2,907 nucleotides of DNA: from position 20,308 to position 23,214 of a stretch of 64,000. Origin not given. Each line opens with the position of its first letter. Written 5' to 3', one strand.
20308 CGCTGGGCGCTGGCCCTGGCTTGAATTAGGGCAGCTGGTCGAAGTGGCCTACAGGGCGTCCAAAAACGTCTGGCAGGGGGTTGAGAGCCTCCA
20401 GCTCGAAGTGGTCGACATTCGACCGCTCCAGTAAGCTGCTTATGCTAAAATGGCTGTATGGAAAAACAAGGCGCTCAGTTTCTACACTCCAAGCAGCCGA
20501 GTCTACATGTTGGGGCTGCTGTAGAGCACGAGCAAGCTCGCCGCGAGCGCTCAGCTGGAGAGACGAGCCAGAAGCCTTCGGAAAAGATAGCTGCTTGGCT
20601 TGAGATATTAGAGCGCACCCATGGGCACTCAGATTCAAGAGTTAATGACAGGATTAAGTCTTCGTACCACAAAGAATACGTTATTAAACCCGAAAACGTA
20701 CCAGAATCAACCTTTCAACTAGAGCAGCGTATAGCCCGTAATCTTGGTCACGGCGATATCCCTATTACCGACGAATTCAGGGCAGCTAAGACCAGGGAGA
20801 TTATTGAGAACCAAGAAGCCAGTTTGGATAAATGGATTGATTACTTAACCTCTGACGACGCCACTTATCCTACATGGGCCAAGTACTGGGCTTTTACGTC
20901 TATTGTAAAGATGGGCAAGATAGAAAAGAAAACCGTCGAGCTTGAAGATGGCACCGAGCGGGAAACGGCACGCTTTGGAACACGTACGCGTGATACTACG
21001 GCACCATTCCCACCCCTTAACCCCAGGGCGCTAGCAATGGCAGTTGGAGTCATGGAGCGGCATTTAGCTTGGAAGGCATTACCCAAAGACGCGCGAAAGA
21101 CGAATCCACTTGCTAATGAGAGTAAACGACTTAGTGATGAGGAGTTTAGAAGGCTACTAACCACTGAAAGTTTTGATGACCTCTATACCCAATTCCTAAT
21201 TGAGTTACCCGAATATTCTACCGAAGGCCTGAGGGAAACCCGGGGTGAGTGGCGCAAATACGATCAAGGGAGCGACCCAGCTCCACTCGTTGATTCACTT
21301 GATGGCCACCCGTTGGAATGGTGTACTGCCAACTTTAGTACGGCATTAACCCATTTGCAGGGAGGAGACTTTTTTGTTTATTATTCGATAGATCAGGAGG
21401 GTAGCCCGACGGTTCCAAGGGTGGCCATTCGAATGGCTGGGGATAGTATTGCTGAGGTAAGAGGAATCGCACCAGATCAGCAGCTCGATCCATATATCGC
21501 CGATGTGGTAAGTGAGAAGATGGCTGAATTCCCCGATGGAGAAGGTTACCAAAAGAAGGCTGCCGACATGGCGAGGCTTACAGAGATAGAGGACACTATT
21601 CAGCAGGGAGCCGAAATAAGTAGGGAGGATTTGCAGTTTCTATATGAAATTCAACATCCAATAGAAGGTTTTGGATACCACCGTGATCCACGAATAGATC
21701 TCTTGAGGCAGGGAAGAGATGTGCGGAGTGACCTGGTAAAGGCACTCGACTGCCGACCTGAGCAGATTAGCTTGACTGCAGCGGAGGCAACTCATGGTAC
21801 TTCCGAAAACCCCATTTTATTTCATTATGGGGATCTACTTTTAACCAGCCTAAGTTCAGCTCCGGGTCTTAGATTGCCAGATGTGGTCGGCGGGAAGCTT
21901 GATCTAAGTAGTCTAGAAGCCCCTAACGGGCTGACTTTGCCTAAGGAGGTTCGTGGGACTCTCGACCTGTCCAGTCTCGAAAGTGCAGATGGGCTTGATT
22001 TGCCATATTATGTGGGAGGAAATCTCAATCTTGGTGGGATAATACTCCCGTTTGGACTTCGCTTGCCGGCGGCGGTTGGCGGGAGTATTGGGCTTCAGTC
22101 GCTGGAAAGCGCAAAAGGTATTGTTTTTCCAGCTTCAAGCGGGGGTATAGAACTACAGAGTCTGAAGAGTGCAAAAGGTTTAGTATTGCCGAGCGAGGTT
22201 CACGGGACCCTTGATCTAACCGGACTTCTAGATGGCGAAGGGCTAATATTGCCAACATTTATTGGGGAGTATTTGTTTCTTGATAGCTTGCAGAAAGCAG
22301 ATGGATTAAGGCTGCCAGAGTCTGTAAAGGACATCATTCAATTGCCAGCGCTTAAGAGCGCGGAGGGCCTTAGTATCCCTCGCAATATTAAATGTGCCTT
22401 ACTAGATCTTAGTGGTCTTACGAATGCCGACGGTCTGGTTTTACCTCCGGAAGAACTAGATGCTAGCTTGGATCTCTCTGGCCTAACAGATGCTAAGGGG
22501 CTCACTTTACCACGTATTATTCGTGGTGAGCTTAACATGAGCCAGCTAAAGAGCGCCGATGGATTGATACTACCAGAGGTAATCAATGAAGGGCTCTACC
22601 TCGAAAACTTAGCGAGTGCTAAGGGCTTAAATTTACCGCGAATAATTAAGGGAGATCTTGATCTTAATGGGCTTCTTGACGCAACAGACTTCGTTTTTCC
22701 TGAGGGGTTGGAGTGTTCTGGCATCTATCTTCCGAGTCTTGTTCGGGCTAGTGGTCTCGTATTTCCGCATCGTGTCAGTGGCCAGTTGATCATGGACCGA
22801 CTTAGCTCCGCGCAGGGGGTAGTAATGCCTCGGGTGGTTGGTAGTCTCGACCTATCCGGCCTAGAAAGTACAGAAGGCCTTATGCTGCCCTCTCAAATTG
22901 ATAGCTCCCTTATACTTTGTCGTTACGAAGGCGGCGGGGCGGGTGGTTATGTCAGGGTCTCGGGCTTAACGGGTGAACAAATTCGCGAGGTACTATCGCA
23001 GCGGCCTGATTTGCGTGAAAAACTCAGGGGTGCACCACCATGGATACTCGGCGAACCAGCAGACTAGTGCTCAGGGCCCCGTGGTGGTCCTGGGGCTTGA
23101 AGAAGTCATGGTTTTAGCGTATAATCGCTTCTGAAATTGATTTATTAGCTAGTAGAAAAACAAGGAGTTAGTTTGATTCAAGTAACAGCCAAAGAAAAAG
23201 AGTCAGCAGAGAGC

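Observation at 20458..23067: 869-aa cytoplasmic-type protein with ~16 tandem 21-aa LRR-like repeats and a large unknown N-terminal domain, adjacent to recJ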

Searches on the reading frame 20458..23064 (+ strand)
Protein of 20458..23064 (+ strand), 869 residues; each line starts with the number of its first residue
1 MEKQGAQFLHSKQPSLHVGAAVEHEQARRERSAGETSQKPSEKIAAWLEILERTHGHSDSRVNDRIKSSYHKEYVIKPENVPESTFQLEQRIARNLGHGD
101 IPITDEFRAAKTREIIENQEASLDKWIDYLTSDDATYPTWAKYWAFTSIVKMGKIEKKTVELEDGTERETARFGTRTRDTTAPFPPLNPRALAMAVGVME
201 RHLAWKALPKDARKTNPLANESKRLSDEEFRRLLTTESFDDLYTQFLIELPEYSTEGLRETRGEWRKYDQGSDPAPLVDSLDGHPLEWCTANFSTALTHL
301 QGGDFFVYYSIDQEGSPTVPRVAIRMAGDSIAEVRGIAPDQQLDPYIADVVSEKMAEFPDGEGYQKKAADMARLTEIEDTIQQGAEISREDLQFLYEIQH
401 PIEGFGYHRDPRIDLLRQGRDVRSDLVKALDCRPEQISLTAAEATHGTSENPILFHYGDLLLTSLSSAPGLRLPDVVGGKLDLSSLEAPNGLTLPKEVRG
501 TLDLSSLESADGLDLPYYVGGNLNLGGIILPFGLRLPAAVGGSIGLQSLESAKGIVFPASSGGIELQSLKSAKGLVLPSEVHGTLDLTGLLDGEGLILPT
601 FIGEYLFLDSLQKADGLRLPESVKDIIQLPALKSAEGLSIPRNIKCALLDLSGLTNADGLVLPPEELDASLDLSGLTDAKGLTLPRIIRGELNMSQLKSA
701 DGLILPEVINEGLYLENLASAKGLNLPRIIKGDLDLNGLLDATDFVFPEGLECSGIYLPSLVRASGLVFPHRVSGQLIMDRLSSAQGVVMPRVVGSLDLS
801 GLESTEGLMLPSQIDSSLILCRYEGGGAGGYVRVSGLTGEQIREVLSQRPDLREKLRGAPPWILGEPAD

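Call 3: search_protein_families(library=pfam, proteins=[window:20458-23064:+], max_evalue=1)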
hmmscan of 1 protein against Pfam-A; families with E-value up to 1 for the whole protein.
window:20458-23064:+ (869 aa): 0 families

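Call 4: search_protein_families(library=ncbifam, proteins=[window:20458-23064:+], max_evalue=1)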
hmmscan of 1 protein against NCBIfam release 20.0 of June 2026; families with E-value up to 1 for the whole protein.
window:20458-23064:+ (869 aa): 1 family
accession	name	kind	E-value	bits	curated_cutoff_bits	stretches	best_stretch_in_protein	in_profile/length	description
NF006050.0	PRK08197.1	equivalog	0.055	12.2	303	1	607-666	292-351/406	threonine synthase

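Call 8: find_homologous_proteins(query=window:20458-23064:+, max_evalue=0.001)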
Query window:20458-23064:+ (869 aa): 770 proteins with E <= 0.001 among 8000 candidates; the best 120 are listed.
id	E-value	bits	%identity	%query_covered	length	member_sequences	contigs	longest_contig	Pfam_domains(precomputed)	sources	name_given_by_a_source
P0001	0.0e+0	1948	100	100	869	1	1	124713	-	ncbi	-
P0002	0.0e+0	1209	71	84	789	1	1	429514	-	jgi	jgi:hypothetical protein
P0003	4.0e-249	847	49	89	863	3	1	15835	-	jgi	-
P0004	3.5e-241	821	51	98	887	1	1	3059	PF04399.19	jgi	jgi:hypothetical protein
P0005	1.5e-239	815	49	94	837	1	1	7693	-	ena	-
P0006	9.3e-235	800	54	86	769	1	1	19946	PF04399.19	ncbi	-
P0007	2.0e-233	795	54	85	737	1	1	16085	-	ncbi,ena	-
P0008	1.1e-232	793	52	93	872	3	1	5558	-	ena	-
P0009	1.7e-230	786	54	90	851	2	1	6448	PF04399.19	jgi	jgi:hypothetical protein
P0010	3.6e-230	784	52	90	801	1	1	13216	-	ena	-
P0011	1.5e-223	763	56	72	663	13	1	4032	-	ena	-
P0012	6.8e-222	757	52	85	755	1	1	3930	-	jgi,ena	-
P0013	5.2e-220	751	46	94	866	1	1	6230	-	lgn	-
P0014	6.8e-219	747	52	85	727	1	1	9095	-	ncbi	-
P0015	9.1e-219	747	53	81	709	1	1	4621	-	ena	-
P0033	1.7e-199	683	44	94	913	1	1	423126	-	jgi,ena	-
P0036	7.5e-196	671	37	90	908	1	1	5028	-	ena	-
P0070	4.7e-177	609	64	50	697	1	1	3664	-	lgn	-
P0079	1.9e-171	590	50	68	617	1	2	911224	-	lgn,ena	-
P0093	1.7e-166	574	53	63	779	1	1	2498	-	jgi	-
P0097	6.1e-166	572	58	52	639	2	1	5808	-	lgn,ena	-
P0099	5.3e-165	569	62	48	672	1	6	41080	-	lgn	-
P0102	1.1e-163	565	58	52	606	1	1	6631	-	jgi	-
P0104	8.8e-163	562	59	52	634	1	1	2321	-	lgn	-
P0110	5.7e-161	556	58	51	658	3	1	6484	-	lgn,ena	-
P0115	6.3e-159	549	57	51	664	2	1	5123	-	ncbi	-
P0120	7.9e-158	545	59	50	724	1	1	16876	PF00637.27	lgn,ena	-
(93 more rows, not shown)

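Call 10: search_solved_structures(query=window:20458-23064:+, max_evalue=10, show_alignments=2)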
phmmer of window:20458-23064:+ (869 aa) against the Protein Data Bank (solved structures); distinct sequences matched with E-value up to 10: 18.
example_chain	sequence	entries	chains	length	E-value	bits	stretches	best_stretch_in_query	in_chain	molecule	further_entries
8qp7_A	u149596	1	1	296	0.098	13.8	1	565-667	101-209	Yop effector YopM,Internalin B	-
1d0b_A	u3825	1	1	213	0.11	13.6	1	565-665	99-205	INTERNALIN B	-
4cil_A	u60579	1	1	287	0.13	13.4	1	565-666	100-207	YOPM-CAP, INTERNALIN B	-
2uzx_A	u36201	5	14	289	0.13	13.4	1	565-666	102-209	INTERNALIN B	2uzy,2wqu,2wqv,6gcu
1h6t_A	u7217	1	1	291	0.13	13.4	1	565-666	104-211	INTERNALIN B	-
6dbg_A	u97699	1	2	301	0.14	13.3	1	565-666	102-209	Internalin B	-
4aw4_A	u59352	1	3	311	0.14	13.2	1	565-666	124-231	INTERNALIN B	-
1otn_A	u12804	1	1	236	0.15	13.2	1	565-665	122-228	Internalin B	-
6dbf_A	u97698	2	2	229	0.15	13.1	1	565-665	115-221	Listeria virulence factor InlB | InlB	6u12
1otm_A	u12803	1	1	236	0.16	13.1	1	565-665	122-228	internalin B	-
1oto_A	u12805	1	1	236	0.16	13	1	565-665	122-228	Internalin B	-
2wqw_A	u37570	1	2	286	0.18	12.9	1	565-666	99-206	INTERNALIN B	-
9qr5_A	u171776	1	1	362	0.2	12.8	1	565-666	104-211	Internalin B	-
2y5q_A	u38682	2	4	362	0.21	12.7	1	565-666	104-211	INTERNALIN B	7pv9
7nms_A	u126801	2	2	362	0.21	12.7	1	565-666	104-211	Internalin B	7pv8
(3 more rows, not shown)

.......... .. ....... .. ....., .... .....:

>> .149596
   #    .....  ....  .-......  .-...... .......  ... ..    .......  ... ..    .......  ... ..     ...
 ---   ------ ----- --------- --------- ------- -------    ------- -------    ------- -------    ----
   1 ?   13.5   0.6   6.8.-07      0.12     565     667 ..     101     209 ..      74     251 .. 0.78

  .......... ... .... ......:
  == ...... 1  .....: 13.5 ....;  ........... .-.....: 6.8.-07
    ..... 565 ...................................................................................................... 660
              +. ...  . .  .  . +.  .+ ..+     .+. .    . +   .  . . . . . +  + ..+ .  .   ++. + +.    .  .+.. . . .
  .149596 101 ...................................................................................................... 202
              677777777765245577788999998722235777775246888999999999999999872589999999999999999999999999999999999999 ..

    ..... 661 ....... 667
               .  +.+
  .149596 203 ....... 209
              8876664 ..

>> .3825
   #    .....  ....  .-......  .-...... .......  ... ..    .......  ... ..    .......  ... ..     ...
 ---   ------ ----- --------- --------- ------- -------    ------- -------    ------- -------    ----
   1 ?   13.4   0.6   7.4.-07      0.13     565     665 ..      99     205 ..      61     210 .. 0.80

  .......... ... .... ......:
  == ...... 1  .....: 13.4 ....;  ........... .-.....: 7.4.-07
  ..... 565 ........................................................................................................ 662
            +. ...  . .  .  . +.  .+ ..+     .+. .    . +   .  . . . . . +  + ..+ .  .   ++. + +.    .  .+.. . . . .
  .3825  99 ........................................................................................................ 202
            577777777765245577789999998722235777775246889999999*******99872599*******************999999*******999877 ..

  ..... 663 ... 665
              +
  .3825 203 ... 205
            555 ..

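Call 16: search_protein_families(library=pfam, proteins=[P0097, P0099, P0102, P0104, P0110, P0115, P0120, P0093, P0070, P0036], max_evalue=0.1)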
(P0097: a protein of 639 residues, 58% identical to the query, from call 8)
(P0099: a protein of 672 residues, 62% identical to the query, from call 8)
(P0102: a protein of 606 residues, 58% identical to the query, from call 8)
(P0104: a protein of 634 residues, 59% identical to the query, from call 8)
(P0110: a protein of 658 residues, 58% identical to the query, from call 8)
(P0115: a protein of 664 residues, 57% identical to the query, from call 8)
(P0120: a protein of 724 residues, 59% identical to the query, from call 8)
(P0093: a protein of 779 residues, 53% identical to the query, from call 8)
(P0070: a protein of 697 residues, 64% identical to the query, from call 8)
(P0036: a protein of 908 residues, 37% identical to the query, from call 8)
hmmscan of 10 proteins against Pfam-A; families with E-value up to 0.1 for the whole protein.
P0097 (639 aa): 1 family
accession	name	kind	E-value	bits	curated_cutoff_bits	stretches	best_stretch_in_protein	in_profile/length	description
PF11153.13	DUF2931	-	0.045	13.9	22.2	1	453-504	50-102/182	Protein of unknown function (DUF2931)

P0099 (672 aa): 0 families

P0102 (606 aa): 0 families

P0104 (634 aa): 0 families

P0110 (658 aa): 0 families

P0115 (664 aa): 0 families

P0120 (724 aa): 3 families
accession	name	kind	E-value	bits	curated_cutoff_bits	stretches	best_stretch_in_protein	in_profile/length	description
PF00637.26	Clathrin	-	6.9e-06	26.3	29.6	0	655-694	45-84/143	Region in Clathrin and VPS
PF25082.1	GIPC1_GH2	-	0.00015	22.5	27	0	644-670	31-57/91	GIPC1-3 GH2 domain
PF15412.11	Nse4-Nse3_bdg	-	0.083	13.4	23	0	552-579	10-36/55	Binding domain of Nse4/EID3 to Nse3-MAGE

P0093 (779 aa): 0 families

P0070 (697 aa): 0 families

P0036 (908 aa): 1 family
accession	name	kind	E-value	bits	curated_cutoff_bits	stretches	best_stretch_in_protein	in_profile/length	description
PF04399.18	Glutaredoxin2_C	-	0.00019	21.7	32.8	0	557-577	95-115/130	Glutaredoxin 2, C terminal domain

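Call 17: find_encoding_contigs(protein=P0001, flank=6000, max_places=3)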
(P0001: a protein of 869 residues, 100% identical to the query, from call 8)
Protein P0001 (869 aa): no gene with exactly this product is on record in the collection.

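Call 18: find_encoding_contigs(protein=P0033, flank=6000, max_places=3)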
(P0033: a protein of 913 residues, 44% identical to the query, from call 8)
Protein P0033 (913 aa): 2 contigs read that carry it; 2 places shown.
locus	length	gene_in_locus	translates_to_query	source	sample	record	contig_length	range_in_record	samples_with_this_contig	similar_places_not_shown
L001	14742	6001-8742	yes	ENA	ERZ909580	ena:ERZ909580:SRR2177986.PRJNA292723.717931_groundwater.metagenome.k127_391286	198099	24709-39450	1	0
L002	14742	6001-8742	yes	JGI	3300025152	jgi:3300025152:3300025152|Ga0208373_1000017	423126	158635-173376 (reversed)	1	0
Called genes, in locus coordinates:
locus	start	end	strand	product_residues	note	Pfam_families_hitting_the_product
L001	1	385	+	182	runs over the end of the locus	-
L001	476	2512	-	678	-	PF04851:ResIII, PF17757:UvrB_inter, PF27431:UvrB_3rd, PF00271:Helicase_C, PF12344:UvrB, PF02151:UVR (weak)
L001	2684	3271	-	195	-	-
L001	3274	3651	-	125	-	-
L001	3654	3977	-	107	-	-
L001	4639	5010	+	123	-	-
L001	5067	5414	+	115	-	PF24709:DUF7670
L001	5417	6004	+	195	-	PF00588:SpoU_methylase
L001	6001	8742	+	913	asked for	-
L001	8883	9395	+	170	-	PF00293:NUDIX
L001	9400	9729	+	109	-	PF03819:MazG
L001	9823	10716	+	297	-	PF04294:VanW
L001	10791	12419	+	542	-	PF06977:SdiA-regulated (faint), PF13449:Phytase-like (weak)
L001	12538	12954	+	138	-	-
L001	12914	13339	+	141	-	-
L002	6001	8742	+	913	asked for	-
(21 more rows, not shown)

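Call 19: find_encoding_contigs(protein=P0002, flank=6000, max_places=2)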
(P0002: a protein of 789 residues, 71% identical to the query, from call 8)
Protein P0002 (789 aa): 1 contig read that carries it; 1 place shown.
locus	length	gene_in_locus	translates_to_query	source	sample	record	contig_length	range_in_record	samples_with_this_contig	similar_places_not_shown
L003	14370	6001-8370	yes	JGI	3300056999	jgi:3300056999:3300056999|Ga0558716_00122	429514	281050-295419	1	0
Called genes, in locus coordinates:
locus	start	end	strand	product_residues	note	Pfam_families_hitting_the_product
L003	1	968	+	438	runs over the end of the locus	PF21760:SecD_1st, PF22599:SecDF_P1_head, PF02355:SecD_SecF_C, PF03176:MMPL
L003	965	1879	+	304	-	PF02355:SecD_SecF_C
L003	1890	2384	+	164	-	PF00856:SET (weak)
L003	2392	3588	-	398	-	-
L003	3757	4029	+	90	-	-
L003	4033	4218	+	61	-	-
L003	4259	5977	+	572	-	PF01368:DHH, PF02272:DHHA1, PF17768:RecJ_OB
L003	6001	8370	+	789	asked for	-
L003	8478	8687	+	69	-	PF01165:Ribosomal_S21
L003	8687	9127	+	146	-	PF09424:YqeY, PF02637:GatB_Yqey (weak)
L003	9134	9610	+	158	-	PF02130:YbeY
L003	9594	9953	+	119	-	PF01219:DAGK_prokar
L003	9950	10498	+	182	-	PF13238:AAA_18, PF13671:AAA_33 (weak), PF00406:ADK, PF13207:AAA_17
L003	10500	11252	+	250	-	PF00557:Peptidase_M24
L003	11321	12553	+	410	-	PF11104:PilM_2 (faint), PF14450:FtsA (weak), PF02491:SHS2_FTSA, PF06723:MreB_Mbl, PF14450:FtsA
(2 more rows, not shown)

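Call 20: find_encoding_contigs(protein=P0079, flank=6000, max_places=2)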
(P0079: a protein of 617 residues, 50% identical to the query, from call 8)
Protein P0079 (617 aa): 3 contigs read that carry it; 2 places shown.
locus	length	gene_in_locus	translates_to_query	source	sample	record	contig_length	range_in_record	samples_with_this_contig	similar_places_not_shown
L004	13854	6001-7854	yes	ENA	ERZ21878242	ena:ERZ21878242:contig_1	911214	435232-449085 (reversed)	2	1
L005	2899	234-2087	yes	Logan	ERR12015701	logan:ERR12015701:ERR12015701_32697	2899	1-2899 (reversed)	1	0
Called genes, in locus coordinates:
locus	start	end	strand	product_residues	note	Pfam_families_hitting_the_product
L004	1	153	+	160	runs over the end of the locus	-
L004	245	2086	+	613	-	PF00403:HMA, PF13386:DsbD_2, PF13473:Cupredoxin_1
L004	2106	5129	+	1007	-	PF00403:HMA, PF00122:E1-E2_ATPase, PF00702:Hydrolase, PF08282:Hydrolase_3 (weak)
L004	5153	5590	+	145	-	PF00578:AhpC-TSA, PF08534:Redoxin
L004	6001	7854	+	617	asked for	-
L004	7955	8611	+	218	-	-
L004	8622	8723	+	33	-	-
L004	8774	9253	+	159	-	-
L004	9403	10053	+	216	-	PF02698:DUF218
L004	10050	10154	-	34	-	-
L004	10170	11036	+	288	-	PF14397:ATPgrasp_ST (faint), PF08443:RimK, PF07478:Dala_Dala_lig_C (faint)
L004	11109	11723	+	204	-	-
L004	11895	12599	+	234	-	-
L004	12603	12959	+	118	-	-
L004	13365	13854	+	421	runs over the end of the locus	-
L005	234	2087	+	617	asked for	-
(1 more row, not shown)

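Call 41: search_protein_families(library=phrogs, proteins=[window:20458-23064:+], max_evalue=1)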
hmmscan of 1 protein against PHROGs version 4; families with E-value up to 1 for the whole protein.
window:20458-23064:+ (869 aa): 0 families

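Call 42: search_protein_families(library=padloc, proteins=[window:20458-23064:+], max_evalue=1)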
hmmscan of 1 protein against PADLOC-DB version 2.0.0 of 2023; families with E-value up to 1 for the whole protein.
window:20458-23064:+ (869 aa): 0 families

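Call 51: predict_structure(alignment_id=A3)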
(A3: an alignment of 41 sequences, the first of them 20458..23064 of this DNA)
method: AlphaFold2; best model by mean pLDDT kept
length: 869 residues; sequences in the alignment: 41
mean_pLDDT: 87.3   pTM: 0.64
mean pLDDT of the five models: 87.3, 87.0, 86.4, 86.0, 84.7
residues with pLDDT >= 90: 427; 70-90: 396; 50-70: 34; < 50: 12
segments of 3 or more residues with pLDDT < 50: 825-832, 867-869
pLDDT, mean of each block of 10 residues (from residue 1): 82 90 89 86 90 76 89 95 90 80 87 91 92 89 94 86 80 91 89 93 90 87 90 92 91 80 93 88 68 82 91 87 87 80 82 89 88 91 91 90 78 89 94 93 87 93 81 91 89 89 92 89 93 87 93 86 92 90 94 92 94 92 92 91 90 92 90 93 91 94 90 93 89 93 85 90 89 90 89 89 83 83 52 63 79 65 56
secondary structure, 60 per line:
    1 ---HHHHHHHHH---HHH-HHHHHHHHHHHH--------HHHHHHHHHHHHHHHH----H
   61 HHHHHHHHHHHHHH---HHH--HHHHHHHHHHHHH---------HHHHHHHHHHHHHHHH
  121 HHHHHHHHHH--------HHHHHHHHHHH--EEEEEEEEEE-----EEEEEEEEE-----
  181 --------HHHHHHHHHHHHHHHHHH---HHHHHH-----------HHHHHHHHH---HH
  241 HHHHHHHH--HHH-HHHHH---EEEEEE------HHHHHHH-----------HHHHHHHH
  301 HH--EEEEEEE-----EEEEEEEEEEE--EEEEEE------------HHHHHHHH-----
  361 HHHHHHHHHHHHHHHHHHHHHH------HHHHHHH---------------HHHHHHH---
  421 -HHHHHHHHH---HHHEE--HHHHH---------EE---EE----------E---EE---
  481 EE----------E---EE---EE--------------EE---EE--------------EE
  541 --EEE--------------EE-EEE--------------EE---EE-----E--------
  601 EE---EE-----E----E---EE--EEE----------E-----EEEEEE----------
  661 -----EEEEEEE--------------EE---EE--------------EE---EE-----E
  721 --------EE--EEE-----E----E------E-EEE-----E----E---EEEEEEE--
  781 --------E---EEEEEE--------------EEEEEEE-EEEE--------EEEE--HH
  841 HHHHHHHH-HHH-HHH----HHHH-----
elements in order (helices of 4 or more, strands of 3 or more residues): H4-12 H20-31 H40-55 H60-74 H83-95 H105-130 H139-149 E152-161 E167-175 H189-206 H210-215 H227-235 H239-248 H255-259 E263-268 H275-281 H293-302 E305-311 E317-327 E330-335 H348-355 H361-382 H389-395 H411-417 H422-430 H441-445 E543-545 E563-565 E626-628 E645-650 E666-672 E733-735 E755-757 E772-778 E793-798 E813-819 E821-824 E833-836 H839-848 H861-864

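Call 54: fold_search(model_id=the predicted structure, library=pdb)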
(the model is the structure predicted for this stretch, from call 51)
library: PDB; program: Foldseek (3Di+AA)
matches with E <= 10: 109; with E <= 0.001: 0
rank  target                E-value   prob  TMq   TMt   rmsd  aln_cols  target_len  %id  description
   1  8gtk_B                2.4e-01  0.96  0.15  0.48   6.5       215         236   13  Crystal structure of IpaH7.8-LRR and GSDMB isoform-1 complex (released 2023-04-12)
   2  9cyx_I                4.9e-01  0.03  0.07  0.06  26.2       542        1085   10  Cryo-EM structure of MRV full core (released 2024-12-18)
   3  9vku_A                1.1e+00  0.06  0.07  0.10  19.2       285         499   11  Cryo-EM structure of DRT9 tetramer complex (released 2025-08-20)
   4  7pnt_F                1.2e+00  0.10  0.06  0.18  17.7       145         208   15  Assembly intermediate of mouse mitochondrial ribosome small subunit without mS37 in complex with RbfA and Tfb1m (released 2022-06-15)
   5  8dgf_B                1.2e+00  0.03  0.07  0.05  24.6       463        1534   10  Avs4 bound to phage PhiV-1 portal (released 2022-08-03)
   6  7yf0_d                1.5e+00  0.02  0.07  0.06  26.9       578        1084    9  In situ structure of polymerase complex of mammalian reovirus in the core (released 2023-03-29)
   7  8vh5_A                1.6e+00  0.02  0.10  0.06  18.9       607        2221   12  Cryo-EM structure of Rab12-LRRK2 complex in the LRRK2 dimer state (released 2024-10-09)
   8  9ioa_A                1.8e+00  0.04  0.06  0.10  19.0       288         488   11  Cryo-EM structure of the tetrameric DRT9-ncRNA complex (released 2025-05-14)
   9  4b9q_D                1.8e+00  0.02  0.06  0.08  23.0       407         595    9  Open conformation of ATP-bound Hsp70 homolog DnaK (released 2012-11-14)
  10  7nhn_h                2.3e+00  0.06  0.05  0.19  13.1       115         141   12  VgaL, an antibiotic resistance ABCF, in complex with 70S ribosome from Listeria monocytogenes (released 2021-05-05)
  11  9vku_B                2.3e+00  0.04  0.07  0.10  18.9       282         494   11  Cryo-EM structure of DRT9 tetramer complex (released 2025-08-20)
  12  8qyz_F                2.3e+00  0.03  0.09  0.08  21.5       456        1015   11  Crystal structure of hiNES2 in complex with Xpo1 and RanGTP (released 2024-11-06)
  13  9yis_A                2.5e+00  0.08  0.04  0.07  15.4        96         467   12  Crystal structure of glutamate dehydrogenase from Babesia microti (released 2025-10-15)
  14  4oy2_C                2.5e+00  0.05  0.07  0.12  17.3       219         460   13  Crystal structure of TAF1-TAF7, a TFIID subcomplex (released 2014-06-25)
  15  9yis_B                2.6e+00  0.08  0.04  0.07  15.3        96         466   12  Crystal structure of glutamate dehydrogenase from Babesia microti (released 2025-10-15)
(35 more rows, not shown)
